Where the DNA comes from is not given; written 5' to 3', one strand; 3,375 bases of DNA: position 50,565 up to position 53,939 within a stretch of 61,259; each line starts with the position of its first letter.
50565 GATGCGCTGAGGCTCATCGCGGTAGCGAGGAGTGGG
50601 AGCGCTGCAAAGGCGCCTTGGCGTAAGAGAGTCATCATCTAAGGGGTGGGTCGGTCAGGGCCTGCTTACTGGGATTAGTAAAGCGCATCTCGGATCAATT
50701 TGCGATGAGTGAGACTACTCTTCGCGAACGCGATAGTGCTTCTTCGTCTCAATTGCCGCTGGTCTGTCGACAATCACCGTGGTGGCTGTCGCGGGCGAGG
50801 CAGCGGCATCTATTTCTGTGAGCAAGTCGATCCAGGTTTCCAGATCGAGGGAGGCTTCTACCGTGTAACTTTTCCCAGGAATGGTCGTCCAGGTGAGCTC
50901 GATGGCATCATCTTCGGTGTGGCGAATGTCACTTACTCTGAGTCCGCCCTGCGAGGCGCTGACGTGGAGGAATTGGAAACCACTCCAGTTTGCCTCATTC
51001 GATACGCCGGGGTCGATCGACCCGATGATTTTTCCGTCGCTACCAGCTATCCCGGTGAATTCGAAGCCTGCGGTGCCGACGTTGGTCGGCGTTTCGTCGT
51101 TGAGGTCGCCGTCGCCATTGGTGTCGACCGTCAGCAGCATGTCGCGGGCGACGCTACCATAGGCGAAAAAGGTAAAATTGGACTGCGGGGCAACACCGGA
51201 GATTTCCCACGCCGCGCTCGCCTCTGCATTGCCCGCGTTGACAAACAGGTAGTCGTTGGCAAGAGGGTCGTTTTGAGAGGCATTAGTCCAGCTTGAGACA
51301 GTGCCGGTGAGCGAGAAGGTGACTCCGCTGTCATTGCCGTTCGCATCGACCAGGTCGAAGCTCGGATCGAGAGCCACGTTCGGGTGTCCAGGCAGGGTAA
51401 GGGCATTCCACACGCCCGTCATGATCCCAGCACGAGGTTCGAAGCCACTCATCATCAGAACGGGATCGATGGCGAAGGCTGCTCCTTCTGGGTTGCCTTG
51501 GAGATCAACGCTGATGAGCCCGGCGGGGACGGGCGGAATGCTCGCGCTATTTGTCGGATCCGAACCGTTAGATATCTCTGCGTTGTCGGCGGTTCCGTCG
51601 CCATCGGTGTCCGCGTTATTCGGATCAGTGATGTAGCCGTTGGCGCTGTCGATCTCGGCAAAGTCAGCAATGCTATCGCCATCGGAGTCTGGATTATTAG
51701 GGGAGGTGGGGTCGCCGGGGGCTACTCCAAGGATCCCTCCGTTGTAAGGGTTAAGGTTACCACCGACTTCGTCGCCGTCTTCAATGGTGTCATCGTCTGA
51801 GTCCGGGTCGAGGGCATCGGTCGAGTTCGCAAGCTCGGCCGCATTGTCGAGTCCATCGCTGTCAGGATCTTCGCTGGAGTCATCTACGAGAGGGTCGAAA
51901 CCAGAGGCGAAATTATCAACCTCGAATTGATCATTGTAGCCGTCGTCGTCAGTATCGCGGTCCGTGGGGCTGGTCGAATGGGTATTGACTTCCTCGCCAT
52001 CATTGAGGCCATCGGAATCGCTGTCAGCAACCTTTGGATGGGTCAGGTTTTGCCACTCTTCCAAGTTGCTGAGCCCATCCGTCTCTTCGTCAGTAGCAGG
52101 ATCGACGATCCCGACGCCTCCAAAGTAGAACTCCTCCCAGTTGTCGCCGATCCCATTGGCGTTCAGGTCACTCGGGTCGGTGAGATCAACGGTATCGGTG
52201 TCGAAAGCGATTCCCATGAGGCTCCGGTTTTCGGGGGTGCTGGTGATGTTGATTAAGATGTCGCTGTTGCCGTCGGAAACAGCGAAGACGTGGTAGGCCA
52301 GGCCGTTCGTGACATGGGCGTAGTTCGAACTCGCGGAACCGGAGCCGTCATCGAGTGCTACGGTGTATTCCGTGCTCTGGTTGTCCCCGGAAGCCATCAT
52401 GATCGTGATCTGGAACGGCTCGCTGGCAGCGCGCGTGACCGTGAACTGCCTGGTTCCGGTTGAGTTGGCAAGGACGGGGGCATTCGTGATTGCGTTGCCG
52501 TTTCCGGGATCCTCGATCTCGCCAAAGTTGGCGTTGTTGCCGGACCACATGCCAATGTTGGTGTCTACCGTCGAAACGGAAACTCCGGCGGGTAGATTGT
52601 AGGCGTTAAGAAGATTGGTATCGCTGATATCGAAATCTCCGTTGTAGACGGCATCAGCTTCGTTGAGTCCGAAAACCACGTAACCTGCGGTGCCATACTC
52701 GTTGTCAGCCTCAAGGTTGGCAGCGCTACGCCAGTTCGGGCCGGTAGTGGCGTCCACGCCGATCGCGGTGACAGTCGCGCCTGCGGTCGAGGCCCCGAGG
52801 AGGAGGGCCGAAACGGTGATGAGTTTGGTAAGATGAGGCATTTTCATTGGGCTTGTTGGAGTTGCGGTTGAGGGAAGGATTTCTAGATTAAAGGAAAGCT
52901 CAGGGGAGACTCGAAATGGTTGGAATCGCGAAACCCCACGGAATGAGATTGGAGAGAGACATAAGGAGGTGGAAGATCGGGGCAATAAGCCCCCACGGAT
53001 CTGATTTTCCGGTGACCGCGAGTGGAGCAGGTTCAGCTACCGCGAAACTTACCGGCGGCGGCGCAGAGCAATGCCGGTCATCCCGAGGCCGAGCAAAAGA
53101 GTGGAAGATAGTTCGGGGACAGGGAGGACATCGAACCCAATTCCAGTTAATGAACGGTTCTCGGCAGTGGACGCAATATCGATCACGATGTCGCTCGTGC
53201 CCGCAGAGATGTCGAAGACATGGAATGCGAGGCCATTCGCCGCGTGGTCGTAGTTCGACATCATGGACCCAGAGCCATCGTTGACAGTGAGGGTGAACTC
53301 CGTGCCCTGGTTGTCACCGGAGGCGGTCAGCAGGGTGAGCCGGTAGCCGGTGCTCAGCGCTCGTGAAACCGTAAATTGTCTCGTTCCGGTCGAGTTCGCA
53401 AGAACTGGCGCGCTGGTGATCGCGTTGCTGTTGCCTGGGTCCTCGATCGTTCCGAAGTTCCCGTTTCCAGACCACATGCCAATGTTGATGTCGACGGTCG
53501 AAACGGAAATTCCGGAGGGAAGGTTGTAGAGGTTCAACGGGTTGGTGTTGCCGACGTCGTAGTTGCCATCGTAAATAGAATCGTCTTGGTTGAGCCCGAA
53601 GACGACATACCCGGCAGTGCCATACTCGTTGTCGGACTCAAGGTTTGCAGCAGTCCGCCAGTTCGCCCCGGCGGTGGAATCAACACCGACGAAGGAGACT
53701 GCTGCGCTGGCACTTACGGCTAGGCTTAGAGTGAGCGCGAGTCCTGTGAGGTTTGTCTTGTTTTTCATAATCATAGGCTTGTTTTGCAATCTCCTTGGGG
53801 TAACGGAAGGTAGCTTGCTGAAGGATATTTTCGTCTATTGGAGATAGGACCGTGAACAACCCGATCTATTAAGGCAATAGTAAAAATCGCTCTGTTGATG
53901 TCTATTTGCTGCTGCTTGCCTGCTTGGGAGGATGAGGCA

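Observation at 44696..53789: Three consecutive genes share an unassigned ~190-aa N-terminal module fused to three different back ends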

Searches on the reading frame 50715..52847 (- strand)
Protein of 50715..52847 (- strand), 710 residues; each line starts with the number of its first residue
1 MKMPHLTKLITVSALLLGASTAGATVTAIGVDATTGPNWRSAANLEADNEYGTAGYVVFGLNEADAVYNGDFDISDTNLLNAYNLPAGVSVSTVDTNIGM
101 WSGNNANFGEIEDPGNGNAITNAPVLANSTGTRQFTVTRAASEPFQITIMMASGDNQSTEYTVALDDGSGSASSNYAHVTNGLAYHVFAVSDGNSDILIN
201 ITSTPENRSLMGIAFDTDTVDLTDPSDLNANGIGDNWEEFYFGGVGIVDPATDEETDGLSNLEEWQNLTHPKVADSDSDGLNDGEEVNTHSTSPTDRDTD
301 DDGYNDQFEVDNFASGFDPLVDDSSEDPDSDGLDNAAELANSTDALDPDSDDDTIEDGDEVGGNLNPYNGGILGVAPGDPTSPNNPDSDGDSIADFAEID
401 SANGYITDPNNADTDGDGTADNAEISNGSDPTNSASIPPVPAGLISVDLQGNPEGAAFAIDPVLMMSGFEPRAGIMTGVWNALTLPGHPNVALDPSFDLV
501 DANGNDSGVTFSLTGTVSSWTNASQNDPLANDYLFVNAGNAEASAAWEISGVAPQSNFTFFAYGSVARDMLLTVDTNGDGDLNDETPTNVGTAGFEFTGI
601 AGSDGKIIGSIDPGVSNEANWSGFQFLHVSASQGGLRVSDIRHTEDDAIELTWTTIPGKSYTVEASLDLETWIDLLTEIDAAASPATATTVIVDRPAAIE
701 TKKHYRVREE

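Call 4: search_protein_families(library=pfam, proteins=[window:50715-52847:-], max_evalue=0.1)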
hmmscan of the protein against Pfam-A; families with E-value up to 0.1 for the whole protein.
window:50715-52847:- (710 aa): 1 family
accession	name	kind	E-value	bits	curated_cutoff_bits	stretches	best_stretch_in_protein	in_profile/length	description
PF18884.5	TSP3_bac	-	0.0072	16.6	25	2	413-433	1-21/22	Bacterial TSP3 repeat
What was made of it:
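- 51543..52196 (-): B residues 218-435: Asp-rich TSP3-like (DxDxDG-type) repeats. Pfam TSP3_bac scores 16.6 bits, below the cut-off of 25 (call 4).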

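Call 5: search_protein_families(library=ncbifam, proteins=[window:50715-52847:-], max_evalue=0.1)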
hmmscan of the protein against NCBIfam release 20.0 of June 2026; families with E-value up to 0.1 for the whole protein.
window:50715-52847:- (710 aa): 2 families
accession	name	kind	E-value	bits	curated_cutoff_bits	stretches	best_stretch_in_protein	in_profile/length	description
NF033765.2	gliding_CglD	equivalog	2.5e-10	38.8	400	1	269-428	141-303/1124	adventurous gliding motility lipoprotein CglD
NF047639.1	throspo3_MtsD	equivalog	0.034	12.3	800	0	271-433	388-529/651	cell-cell cohesion protein MtsD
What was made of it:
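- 51543..52196 (-): NCBIfam gives a sub-threshold CglD hit over residues 269-428 (call 5).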

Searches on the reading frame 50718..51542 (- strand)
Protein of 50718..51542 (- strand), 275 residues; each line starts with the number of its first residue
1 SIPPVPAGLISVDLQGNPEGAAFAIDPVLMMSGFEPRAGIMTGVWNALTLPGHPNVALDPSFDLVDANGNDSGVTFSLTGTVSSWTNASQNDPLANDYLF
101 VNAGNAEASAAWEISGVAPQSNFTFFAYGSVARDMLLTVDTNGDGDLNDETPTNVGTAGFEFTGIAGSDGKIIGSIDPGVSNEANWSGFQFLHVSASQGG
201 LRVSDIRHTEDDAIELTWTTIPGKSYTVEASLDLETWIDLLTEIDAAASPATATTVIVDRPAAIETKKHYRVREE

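Call 33: find_homologous_proteins(query=window:50718-51542:-, max_evalue=0.001)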
Query seq(275 aa) (275 aa): 6 proteins with E <= 0.001 among 2112 candidates.
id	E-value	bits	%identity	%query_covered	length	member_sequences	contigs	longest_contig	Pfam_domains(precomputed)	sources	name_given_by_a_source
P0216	1.4e-116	407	67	100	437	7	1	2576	PF18884.6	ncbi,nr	ncbi:hypothetical protein N9130_01405, partial [bacterium]|nr:hypothetical protein [bacterium]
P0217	1.7e-77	279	50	68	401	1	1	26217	-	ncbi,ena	-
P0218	7.7e-58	214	41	88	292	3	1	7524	PF18884.6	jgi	jgi:hypothetical protein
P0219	5.0e-41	159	36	72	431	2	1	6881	-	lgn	-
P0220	7.4e-34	136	43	68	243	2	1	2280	PF07589.17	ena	-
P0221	4.8e-10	58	35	56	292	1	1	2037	PF07589.17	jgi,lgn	jgi:hypothetical protein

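Call 40: predict_structure(alignment_id=A2)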
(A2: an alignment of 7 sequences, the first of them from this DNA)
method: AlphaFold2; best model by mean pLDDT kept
length: 275 residues; sequences in the alignment: 7
mean_pLDDT: 66.8   pTM: 0.65
mean pLDDT of the five models: 66.8, 66.6, 66.6, 63.1, 58.2
residues with pLDDT >= 90: 29; 70-90: 94; 50-70: 93; < 50: 59
segments of 3 or more residues with pLDDT < 50: 1-5, 19-27, 29-42, 84-97, 196-200, 248-252, 261-267
pLDDT, mean of each block of 10 residues (from residue 1): 52 63 43 41 65 67 79 86 49 48 67 89 79 81 93 81 86 87 77 58 57 61 69 65 57 58 49 64
secondary structure, 60 per line:
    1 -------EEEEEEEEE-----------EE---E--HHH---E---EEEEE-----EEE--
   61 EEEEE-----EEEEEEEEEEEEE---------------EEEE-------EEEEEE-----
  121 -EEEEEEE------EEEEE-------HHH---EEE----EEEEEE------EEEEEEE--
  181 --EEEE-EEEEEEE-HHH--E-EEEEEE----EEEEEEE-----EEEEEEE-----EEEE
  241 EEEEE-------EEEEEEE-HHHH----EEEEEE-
elements in order: E8-16 E46-50 E56-58 E61-65 E71-83 E99-102 E110-115 E122-128 E135-139 E153-155 E160-165 E172-178 E183-186 E188-194 E203-208 E213-219 E225-231 E237-245 E253-259 H261-264 E269-274

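Call 45: fold_search(model_id=the predicted structure, library=pdb)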
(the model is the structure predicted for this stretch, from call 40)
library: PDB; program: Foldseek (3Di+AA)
matches with E <= 10: 1540; with E <= 0.001: 20
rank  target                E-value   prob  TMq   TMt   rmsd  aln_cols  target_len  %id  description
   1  7kwb_A                7.9e-05  0.97  0.22  0.16  20.2       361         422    9  Surface glycan-binding protein B from Bacteroides thetaiotaomicron (released 2021-02-17)
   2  6v1v_B                1.2e-04  0.95  0.21  0.09  19.2       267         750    7  VIP3B (VIP3B_2160) adapted for crystallization (released 2019-12-18)
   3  7vnn_D                1.4e-04  0.98  0.25  0.13  25.5       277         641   11  Complex structure of Clostridioides difficile enzymatic component (CDTa) and binding component (CDTb) pore with long s (released 2022-10-26)
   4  6uwr_A                1.9e-04  0.98  0.23  0.11  26.1       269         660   10  Clostridium difficile binary toxin translocase CDTb in asymmetric tetradecamer conformation (released 2020-01-22)
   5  4xup_F                2.4e-04  0.94  0.25  0.22  20.8       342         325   11  Structure of the N-terminal CBM22-1-CBM22-2 tandem domain from Paenibacillus barcinonensis Xyn10C (released 2015-06-03)
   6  7vnn_A                2.5e-04  0.98  0.27  0.14  26.6       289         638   11  Complex structure of Clostridioides difficile enzymatic component (CDTa) and binding component (CDTb) pore with long s (released 2022-10-26)
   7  6mf0_A                2.8e-04  0.91  0.20  0.06  15.9       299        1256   10  Crystal Structure Determination of Human/Porcine Chimera Coagulation Factor VIII (released 2019-09-11)
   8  6v1v_A                2.8e-04  0.90  0.21  0.09  17.7       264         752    8  VIP3B (VIP3B_2160) adapted for crystallization (released 2019-12-18)
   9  6leg_C                3.9e-04  0.97  0.26  0.15  10.5       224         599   13  Structure of E. coli beta-glucuronidase complex with uronic isofagomine (released 2021-01-27)
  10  4xup_D                4.5e-04  0.89  0.24  0.22  17.8       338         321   10  Structure of the N-terminal CBM22-1-CBM22-2 tandem domain from Paenibacillus barcinonensis Xyn10C (released 2015-06-03)
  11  4xup_B                4.8e-04  0.90  0.25  0.22  19.0       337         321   10  Structure of the N-terminal CBM22-1-CBM22-2 tandem domain from Paenibacillus barcinonensis Xyn10C (released 2015-06-03)
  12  6d8k_A                5.0e-04  0.99  0.29  0.16   6.8       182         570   11  Bacteroides multiple species beta-glucuronidase (released 2018-10-17)
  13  6mf2_A                6.6e-04  0.96  0.23  0.06  16.2       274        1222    6  Improved Model of Human Coagulation Factor VIII (released 2019-09-11)
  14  7pr6_BBB              7.3e-04  0.96  0.24  0.14   7.9       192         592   12  Crystal structure of E. coli beta-glucuronidase in complex with covalent inhibitor ME727 (released 2022-08-03)
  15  6sd0_A                7.7e-04  0.98  0.28  0.10   9.4       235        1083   11  Structure of beta-galactosidase from Thermotoga maritima. (released 2020-01-15)
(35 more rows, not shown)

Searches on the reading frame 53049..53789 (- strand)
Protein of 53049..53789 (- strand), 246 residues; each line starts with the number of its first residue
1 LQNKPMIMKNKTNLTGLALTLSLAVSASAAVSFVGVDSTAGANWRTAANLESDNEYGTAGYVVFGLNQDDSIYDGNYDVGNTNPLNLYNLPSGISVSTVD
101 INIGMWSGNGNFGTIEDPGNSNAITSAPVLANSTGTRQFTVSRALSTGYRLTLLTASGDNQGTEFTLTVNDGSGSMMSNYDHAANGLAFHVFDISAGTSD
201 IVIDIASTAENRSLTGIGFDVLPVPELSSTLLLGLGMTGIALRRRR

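Call 4: search_protein_families(library=pfam, proteins=[window:53049-53789:-], max_evalue=0.1)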
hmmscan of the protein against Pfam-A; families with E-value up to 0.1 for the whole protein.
window:53049-53789:- (246 aa): 2 families
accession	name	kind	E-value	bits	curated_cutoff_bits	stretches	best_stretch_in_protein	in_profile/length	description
PF10703.15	MoaF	-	0.0078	16.5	23.3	0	7-67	17-70/108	MoaF N-terminal domain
PF07589.16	PEP-CTERM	-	0.022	15.3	20.7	1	223-245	1-24/24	PEP-CTERM motif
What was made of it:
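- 53052..53123 (-): PEP-CTERM-like sorting tail of C: VPELSS + hydrophobic stretch + RRRR; Pro to Leu in the PEP motif (CTA for CCA). Pfam PEP-CTERM scores 15.3 bits, below the 20.7 cut-off (call 4).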

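Call 5: search_protein_families(library=ncbifam, proteins=[window:53049-53789:-], max_evalue=0.1)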
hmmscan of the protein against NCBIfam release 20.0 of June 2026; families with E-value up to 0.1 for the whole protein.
window:53049-53789:- (246 aa): 4 families
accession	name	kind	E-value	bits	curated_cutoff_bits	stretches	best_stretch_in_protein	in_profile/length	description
NF038129.1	PEP_NF038129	equivalog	9e-06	25.7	65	1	101-246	52-193/194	NF038129 family PEP-CTERM protein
NF038120.1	PEP_CTERM_QFxxD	subfamily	0.00037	20.4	80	1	154-246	119-215/215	NF038120 family PEP-CTERM protein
NF035944.1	PEPxxWA-CTERM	domain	0.02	14.8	35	1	231-245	10-24/24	PEPxxWA-CTERM sorting domain-containing protein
TIGR02595.1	PEP_CTERM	domain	0.042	14.7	16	1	224-246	1-23/24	PEP-CTERM sorting domain-containing protein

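Call 6: search_solved_structures(query=window:53049-53789:-, max_evalue=10)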
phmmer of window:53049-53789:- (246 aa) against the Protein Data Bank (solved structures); distinct sequences matched with E-value up to 10: 4.
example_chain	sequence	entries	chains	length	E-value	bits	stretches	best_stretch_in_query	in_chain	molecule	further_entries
3oc8_A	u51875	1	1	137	0.15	14.9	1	109-179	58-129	Toxin coregulated pilus biosynthesis protein F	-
3oc5_A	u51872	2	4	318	0.78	12.5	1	109-179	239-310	Toxin coregulated pilus biosynthesis protein F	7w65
6lrh_A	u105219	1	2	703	1.2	11.9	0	199-233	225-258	Alr4995 protein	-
6lrf_A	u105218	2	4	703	1.6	11.5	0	199-228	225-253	Alr4995 protein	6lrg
